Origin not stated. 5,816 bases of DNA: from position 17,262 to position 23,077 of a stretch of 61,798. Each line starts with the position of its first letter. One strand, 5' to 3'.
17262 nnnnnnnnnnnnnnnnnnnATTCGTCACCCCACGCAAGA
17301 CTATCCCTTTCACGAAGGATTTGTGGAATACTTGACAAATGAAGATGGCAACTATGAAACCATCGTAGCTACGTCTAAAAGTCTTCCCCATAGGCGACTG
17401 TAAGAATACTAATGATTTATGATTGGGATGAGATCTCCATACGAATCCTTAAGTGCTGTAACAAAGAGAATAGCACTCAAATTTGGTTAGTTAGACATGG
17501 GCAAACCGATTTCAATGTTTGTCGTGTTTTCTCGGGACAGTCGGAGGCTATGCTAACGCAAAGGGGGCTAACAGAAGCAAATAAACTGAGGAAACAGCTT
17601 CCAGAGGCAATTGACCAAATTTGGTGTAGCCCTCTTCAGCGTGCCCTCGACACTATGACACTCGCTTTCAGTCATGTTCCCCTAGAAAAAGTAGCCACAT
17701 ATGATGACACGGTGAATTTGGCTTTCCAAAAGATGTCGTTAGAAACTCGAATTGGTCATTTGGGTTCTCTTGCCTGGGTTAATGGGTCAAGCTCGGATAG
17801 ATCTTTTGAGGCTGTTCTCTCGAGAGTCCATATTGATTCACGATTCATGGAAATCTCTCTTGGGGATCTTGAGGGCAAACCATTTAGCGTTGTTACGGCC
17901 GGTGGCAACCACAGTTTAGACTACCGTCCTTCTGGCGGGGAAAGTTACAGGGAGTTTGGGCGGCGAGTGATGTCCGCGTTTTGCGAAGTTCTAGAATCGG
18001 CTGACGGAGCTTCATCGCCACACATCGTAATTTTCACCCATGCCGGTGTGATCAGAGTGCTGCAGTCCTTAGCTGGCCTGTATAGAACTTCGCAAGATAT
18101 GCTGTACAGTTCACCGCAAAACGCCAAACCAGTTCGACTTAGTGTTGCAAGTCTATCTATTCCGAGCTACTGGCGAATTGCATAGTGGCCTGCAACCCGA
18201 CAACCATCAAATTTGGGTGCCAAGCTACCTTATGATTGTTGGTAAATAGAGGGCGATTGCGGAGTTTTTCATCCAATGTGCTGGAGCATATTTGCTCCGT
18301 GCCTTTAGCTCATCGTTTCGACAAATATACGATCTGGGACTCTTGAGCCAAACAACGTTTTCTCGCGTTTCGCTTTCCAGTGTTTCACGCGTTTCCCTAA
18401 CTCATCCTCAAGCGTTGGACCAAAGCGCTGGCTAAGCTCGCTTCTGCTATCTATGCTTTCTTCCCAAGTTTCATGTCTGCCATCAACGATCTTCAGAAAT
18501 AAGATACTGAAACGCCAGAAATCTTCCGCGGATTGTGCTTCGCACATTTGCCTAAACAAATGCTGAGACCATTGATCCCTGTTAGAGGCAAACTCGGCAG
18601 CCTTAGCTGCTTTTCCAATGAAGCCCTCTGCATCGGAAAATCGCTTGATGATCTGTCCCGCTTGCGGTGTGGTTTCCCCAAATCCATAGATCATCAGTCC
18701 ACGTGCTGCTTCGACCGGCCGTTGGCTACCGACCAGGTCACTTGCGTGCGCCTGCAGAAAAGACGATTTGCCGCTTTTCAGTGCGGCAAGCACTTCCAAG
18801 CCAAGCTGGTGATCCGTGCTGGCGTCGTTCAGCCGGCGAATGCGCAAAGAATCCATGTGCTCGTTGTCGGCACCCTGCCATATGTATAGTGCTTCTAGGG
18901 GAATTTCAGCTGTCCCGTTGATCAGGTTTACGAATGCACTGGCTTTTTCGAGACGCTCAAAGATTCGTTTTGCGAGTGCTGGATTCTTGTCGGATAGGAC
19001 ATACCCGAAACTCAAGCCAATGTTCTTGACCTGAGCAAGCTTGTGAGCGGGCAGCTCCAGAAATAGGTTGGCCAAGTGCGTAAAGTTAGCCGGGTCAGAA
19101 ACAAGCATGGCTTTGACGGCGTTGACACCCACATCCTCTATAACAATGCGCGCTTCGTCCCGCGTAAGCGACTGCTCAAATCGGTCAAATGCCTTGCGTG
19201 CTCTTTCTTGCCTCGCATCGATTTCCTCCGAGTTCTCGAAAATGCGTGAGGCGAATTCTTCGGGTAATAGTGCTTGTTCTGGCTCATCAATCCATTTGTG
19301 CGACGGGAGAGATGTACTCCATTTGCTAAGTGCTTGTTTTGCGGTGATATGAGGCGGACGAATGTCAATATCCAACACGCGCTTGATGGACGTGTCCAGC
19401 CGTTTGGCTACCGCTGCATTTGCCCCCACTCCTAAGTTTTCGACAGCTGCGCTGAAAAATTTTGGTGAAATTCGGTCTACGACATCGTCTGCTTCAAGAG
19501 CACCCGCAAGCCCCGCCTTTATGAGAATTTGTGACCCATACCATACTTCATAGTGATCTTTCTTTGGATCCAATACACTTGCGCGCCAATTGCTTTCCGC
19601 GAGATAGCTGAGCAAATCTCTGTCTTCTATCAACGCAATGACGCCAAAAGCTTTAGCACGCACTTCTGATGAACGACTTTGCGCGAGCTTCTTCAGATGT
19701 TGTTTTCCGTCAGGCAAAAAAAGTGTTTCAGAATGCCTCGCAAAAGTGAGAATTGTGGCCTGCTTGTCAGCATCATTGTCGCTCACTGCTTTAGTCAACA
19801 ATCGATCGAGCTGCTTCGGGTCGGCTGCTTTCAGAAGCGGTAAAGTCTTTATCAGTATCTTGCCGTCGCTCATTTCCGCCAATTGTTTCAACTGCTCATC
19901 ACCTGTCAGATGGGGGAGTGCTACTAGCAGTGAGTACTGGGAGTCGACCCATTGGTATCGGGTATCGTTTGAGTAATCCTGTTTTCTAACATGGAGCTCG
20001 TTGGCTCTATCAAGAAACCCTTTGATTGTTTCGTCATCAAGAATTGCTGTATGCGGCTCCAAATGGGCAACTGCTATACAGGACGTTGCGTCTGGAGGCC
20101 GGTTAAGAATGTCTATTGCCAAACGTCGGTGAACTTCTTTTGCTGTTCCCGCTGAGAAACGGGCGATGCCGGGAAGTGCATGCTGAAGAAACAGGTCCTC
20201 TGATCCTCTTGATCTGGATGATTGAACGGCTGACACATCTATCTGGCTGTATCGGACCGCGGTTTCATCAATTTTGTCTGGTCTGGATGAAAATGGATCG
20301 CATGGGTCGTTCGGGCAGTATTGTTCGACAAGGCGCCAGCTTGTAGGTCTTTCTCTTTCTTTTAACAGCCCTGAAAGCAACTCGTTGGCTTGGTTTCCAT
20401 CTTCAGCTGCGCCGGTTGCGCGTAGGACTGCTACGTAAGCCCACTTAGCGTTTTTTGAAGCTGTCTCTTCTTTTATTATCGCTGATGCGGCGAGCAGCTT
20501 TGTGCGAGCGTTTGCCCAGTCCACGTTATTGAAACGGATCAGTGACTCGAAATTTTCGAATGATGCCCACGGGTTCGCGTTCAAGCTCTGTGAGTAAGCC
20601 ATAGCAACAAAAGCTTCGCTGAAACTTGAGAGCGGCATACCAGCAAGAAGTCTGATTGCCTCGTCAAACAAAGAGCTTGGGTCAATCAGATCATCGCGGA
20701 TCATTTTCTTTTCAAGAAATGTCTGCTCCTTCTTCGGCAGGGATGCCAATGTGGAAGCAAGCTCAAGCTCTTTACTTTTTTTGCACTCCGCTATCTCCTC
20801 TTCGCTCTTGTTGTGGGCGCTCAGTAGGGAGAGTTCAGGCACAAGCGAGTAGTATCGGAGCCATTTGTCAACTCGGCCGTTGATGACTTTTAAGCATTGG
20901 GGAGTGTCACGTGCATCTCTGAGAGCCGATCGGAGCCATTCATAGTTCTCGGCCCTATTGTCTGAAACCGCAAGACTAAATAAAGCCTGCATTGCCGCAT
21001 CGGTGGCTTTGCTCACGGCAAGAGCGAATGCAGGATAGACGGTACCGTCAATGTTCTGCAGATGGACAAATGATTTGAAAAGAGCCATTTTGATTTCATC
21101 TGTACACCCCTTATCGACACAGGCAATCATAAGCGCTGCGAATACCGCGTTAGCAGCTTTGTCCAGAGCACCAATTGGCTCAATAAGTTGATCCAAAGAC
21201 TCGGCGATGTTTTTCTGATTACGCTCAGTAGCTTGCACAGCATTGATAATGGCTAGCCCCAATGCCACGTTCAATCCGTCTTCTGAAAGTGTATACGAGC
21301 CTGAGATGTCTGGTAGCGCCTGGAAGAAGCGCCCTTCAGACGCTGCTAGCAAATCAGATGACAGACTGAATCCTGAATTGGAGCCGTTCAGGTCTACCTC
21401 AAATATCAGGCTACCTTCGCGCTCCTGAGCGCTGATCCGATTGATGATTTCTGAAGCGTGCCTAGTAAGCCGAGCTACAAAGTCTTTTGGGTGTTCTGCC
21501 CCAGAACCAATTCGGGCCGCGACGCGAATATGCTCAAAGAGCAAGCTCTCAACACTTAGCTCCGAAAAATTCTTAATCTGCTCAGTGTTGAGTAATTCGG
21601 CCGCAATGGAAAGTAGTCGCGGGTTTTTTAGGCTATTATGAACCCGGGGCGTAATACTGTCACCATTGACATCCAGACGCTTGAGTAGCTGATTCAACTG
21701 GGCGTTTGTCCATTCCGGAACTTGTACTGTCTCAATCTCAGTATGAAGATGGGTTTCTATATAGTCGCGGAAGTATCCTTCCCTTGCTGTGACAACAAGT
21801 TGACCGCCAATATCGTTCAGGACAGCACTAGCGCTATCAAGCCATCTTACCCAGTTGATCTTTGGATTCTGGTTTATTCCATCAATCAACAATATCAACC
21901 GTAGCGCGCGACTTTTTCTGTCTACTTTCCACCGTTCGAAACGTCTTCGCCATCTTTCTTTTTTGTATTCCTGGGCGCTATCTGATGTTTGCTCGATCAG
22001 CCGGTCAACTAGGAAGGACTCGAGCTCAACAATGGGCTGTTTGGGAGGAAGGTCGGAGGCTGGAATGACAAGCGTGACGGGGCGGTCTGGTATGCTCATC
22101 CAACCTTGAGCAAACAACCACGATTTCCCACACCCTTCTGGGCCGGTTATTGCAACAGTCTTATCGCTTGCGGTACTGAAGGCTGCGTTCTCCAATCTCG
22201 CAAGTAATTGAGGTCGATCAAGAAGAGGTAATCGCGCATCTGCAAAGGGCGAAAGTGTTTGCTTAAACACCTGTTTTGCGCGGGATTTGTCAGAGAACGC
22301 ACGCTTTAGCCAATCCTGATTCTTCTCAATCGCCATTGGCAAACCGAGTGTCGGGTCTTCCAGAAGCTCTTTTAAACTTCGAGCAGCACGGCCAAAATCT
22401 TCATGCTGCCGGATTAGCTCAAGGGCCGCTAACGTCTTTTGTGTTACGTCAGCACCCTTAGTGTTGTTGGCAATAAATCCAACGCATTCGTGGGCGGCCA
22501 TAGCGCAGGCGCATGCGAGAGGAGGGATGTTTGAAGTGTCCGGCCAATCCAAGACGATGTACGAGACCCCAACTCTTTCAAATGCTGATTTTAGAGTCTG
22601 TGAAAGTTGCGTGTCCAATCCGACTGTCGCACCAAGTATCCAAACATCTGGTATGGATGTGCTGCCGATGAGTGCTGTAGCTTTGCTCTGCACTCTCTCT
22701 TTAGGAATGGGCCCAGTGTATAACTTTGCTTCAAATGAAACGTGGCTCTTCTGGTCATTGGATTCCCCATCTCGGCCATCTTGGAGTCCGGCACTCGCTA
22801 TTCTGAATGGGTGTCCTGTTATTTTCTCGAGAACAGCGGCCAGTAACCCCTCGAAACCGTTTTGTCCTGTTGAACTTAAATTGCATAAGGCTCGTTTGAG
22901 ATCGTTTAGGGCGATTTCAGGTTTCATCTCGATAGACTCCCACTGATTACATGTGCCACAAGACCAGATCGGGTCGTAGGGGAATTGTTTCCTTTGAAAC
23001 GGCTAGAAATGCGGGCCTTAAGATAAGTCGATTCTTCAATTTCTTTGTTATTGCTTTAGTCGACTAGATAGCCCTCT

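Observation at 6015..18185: Enzyme cluster rich in phosphoryl/phosphono chemistry, sandwiched between two STAND NTPases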

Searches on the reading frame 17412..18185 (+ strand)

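Call 4: search_protein_families(library=pfam, proteins=[window:17412-18185:+], max_evalue=0.01)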
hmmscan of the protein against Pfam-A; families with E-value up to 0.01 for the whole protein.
window:17412-18185:+ (257 aa): 1 family
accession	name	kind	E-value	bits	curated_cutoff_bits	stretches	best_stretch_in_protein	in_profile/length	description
PF00300.27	His_Phos_1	-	7.5e-31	107.8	21.7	2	24-90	1-68/194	Histidine phosphatase superfamily (branch 1)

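Call 5: search_protein_families(library=ncbifam, proteins=[window:17412-18185:+], max_evalue=0.01)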
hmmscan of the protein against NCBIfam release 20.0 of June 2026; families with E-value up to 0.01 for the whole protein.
window:17412-18185:+ (257 aa): 19 families
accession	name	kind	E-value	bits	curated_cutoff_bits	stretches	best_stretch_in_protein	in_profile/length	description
TIGR03162.1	ribazole_cobC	equivalog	4.1e-26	91.5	162.9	2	138-224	69-158/176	alpha-ribazole phosphatase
NF005567.0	PRK07238.1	equivalog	2.5e-19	69.9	326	2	18-105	174-262/378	bifunctional RNase H/acid phosphatase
NF011580.0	PRK15004.1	equivalog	4e-18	66.2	250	1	23-89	2-69/203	adenosylcobalamin/alpha-ribazole phosphatase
NF038349.1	dPGM_arch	equivalog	3.9e-11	43.2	225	1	25-92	2-71/194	2,3-diphosphoglycerate-dependent phosphoglycerate mutase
NF002339.0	PRK01295.1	equivalog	2.5e-10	40.1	316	1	24-99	5-83/206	2,3-bisphosphoglycerate-dependent phosphoglycerate mutase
NF002901.0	PRK03482.1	equivalog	8.2e-10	38.6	261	1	23-83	3-64/215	2,3-diphosphoglycerate-dependent phosphoglycerate mutase GpmB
TIGR03848.1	MSMEG_4193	subfamily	2.4e-09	36.9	203.85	1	25-89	3-69/204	MSMEG_4193 family putative phosphomutase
NF002217.0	PRK01112.1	equivalog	4.2e-09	36.1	320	1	23-96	3-77/228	2,3-bisphosphoglycerate-dependent phosphoglycerate mutase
NF009994.0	PRK13463.1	equivalog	4.5e-08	33.1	277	1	22-85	3-67/203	phosphoserine phosphatase 1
TIGR01258.1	pgm_1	subfamily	5.6e-07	29.2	81.7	1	23-87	2-69/245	2,3-bisphosphoglycerate-dependent phosphoglycerate mutase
NF045917.1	PhserinePhPspA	equivalog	1e-06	28.6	350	1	23-83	3-64/211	phosphoserine phosphatase PspA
NF010713.0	PRK14115.1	equivalog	8.4e-06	25.3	305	1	23-89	3-72/248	2,3-diphosphoglycerate-dependent phosphoglycerate mutase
NF010717.0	PRK14119.1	equivalog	1.1e-05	25.2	378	1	24-85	4-68/228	2,3-diphosphoglycerate-dependent phosphoglycerate mutase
NF010714.0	PRK14116.1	equivalog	1.1e-05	25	401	1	23-86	3-69/229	2,3-diphosphoglycerate-dependent phosphoglycerate mutase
NF010718.0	PRK14120.1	equivalog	2.4e-05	23.7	366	1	21-88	4-74/249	phosphoglyceromutase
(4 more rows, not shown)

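Call 10: search_protein_families(library=padloc, proteins=[window:17412-18185:+], max_evalue=0.01)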
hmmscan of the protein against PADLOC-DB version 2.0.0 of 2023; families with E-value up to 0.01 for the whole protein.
window:17412-18185:+ (257 aa): 0 families

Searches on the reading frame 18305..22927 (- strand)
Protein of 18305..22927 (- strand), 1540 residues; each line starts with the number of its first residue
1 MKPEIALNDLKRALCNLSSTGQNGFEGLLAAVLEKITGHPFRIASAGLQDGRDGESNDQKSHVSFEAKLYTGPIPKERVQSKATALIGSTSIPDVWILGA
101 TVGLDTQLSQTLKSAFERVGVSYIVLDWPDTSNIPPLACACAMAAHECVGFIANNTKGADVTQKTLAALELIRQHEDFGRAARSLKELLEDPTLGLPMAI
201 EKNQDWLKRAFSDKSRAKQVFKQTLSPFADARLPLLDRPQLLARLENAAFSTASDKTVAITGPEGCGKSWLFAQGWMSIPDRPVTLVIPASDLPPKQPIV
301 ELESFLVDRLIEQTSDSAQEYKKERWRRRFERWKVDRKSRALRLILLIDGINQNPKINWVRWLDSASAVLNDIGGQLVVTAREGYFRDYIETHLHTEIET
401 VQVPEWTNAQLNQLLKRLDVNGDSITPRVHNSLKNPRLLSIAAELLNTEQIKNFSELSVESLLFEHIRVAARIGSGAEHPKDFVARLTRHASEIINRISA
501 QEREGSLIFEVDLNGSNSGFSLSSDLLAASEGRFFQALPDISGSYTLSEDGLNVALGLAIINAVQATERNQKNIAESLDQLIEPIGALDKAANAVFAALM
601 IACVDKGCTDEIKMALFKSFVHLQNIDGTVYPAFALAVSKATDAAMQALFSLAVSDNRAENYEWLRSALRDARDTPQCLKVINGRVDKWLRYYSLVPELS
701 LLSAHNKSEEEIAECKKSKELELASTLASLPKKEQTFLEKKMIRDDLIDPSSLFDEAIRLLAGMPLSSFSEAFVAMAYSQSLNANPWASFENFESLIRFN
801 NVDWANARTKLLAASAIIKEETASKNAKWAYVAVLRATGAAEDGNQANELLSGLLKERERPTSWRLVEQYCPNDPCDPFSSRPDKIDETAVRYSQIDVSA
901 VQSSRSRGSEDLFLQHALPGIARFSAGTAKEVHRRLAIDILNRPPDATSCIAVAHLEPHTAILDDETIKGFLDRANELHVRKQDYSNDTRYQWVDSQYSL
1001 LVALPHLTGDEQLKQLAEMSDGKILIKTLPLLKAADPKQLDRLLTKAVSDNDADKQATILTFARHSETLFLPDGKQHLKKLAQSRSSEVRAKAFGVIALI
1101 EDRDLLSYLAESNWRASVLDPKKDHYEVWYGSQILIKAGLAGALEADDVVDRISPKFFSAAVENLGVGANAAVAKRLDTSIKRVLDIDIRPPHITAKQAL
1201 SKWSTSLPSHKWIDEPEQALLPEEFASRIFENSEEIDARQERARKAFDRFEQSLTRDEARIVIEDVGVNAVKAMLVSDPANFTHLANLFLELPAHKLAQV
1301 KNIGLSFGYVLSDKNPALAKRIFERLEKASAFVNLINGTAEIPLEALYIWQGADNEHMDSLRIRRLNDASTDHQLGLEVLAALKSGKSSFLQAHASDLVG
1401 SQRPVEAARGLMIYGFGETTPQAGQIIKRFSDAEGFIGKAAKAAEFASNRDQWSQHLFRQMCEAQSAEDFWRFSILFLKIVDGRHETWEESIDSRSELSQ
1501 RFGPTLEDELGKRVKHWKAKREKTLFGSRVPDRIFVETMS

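Call 9: search_protein_families(library=pfam, proteins=[window:18305-22927:-], max_evalue=0.001)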
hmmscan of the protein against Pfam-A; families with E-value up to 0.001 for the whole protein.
window:18305-22927:- (1540 aa): 1 family
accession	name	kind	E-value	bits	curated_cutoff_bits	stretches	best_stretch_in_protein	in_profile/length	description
PF05729.18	NACHT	-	0.0009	19.5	26.7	0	257-360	2-99/167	NACHT domain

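Call 84: search_protein_families(library=padloc, proteins=[window:18305-22927:-], max_evalue=0.00001)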
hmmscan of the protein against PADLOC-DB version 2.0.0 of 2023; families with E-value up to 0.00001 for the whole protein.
window:18305-22927:- (1540 aa): 0 families
